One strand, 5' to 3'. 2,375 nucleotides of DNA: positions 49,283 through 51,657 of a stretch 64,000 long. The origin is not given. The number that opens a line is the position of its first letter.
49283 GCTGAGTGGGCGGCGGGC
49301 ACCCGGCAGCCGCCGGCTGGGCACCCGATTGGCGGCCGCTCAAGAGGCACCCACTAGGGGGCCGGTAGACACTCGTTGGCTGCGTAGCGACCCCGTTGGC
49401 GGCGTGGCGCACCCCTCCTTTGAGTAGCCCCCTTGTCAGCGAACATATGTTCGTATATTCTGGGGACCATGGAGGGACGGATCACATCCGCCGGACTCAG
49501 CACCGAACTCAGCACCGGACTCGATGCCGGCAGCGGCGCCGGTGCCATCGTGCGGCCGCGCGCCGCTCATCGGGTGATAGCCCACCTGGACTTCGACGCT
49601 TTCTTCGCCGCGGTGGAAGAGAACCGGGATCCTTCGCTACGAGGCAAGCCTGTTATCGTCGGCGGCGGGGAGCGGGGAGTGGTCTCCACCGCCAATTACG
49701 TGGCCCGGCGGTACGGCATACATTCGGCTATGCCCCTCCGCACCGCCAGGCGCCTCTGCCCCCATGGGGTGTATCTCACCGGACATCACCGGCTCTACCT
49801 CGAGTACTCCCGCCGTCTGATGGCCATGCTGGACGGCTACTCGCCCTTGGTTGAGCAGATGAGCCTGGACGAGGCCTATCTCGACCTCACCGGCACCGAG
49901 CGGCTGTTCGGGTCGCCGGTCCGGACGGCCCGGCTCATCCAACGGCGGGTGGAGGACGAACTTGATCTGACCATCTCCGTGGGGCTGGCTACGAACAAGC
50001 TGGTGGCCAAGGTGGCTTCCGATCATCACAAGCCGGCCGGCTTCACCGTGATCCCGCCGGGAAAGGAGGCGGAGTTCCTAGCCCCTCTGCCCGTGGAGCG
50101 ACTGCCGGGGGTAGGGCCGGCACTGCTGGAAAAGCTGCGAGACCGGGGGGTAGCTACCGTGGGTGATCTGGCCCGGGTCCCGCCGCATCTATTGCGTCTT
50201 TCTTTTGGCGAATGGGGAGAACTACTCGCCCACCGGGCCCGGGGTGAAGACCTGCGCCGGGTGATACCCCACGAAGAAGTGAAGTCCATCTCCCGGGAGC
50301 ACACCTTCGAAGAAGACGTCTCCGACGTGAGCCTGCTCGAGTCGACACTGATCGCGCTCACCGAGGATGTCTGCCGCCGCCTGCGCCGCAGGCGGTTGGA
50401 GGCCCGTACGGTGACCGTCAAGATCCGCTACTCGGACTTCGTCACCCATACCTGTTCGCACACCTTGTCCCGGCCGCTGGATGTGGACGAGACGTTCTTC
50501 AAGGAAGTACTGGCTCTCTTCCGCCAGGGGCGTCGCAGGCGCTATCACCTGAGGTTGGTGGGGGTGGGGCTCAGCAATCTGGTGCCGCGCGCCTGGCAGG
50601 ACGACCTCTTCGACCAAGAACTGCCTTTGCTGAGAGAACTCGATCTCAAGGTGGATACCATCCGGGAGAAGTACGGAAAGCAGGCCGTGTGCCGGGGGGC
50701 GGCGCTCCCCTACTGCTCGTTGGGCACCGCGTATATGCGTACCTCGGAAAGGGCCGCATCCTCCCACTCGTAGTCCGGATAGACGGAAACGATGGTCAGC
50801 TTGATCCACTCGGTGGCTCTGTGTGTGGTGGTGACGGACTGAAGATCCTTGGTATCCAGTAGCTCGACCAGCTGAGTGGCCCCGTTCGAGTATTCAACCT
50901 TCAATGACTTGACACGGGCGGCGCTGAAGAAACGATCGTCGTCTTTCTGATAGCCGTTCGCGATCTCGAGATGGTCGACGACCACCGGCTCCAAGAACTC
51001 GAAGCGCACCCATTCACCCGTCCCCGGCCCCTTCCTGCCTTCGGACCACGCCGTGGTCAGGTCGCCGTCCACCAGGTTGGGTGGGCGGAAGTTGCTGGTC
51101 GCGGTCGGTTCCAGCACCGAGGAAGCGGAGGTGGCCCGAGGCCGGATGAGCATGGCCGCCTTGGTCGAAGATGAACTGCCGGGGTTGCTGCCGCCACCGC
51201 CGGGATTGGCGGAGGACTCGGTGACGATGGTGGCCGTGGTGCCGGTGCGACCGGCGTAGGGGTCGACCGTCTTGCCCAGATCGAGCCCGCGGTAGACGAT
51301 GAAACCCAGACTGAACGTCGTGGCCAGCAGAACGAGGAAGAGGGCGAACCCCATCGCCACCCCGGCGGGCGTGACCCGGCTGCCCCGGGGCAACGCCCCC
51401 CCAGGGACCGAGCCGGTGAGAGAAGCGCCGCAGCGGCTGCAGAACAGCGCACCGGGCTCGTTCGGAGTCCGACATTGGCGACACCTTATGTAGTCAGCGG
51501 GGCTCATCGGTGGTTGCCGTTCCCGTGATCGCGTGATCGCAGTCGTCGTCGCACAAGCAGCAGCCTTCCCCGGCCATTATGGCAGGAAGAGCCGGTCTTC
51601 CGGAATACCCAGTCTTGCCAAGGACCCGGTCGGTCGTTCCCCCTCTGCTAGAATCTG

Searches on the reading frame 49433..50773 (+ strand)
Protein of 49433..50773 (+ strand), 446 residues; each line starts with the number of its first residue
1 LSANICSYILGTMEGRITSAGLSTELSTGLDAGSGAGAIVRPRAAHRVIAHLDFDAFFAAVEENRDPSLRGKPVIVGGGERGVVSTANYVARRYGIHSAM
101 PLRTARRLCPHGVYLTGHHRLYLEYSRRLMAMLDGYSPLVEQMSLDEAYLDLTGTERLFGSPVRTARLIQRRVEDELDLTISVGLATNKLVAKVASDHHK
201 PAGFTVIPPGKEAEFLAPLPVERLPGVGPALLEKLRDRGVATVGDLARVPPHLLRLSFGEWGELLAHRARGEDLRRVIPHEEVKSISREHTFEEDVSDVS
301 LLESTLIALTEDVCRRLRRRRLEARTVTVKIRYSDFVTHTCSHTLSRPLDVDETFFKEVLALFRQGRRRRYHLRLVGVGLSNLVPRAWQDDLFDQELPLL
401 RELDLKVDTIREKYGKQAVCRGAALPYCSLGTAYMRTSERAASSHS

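Call 22: search_protein_families(library=pfam, proteins=[window:49433-50773:+], max_evalue=0.0001)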
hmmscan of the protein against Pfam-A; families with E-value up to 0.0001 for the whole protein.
window:49433-50773:+ (446 aa): 4 families
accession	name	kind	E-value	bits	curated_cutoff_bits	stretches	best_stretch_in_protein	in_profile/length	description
PF00817.25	IMS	-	1.1e-51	175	23.2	1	52-197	1-148/148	impB/mucB/samB family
PF11799.13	IMS_C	-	9.9e-29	100.4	20.7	1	284-387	2-103/109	impB/mucB/samB family C-terminal domain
PF11798.14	IMS_HHH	-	4.6e-07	30.1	24.4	1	209-240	1-32/32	IMS family HHH motif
PF21999.2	IMS_HHH_1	-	5.6e-07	30.4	27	1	223-273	2-53/53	DNA polymerase-iota, thumb domain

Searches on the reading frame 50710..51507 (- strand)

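Call 18: search_protein_families(library=pfam, proteins=[window:50710-51507:-], max_evalue=0.001)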
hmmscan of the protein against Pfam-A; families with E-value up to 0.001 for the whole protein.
window:50710-51507:- (265 aa): 7 families
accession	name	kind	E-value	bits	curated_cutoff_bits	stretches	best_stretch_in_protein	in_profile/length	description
PF25302.1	NADase_transloc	-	1.4e-26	93.9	27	1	125-258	9-145/146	NAD glycohydrolase translocation F5/8 type C domain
PF00754.31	F5_F8_type_C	-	1.5e-09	38.5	28.2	1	127-244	3-112/127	F5/8 type C domain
PF13240.11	Zn_Ribbon_1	-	1.9e-06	27.9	25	1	9-30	2-23/23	zinc-ribbon domain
PF22633.2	F5_F8_type_C_2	-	2.7e-05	25.1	27.8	1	144-229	1-79/91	NedA-like, galactose-binding domain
PF12773.13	DZR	-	7e-05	23.3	27.3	1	9-31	1-23/45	Double zinc ribbon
PF24135.1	DUF7402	-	8.8e-05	23.1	27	1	148-259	32-133/133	Domain of unknown function (DUF7402)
PF24463.1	DUF7577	-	0.00036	20.5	28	1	6-30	2-26/27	Domain of unknown function (DUF7577)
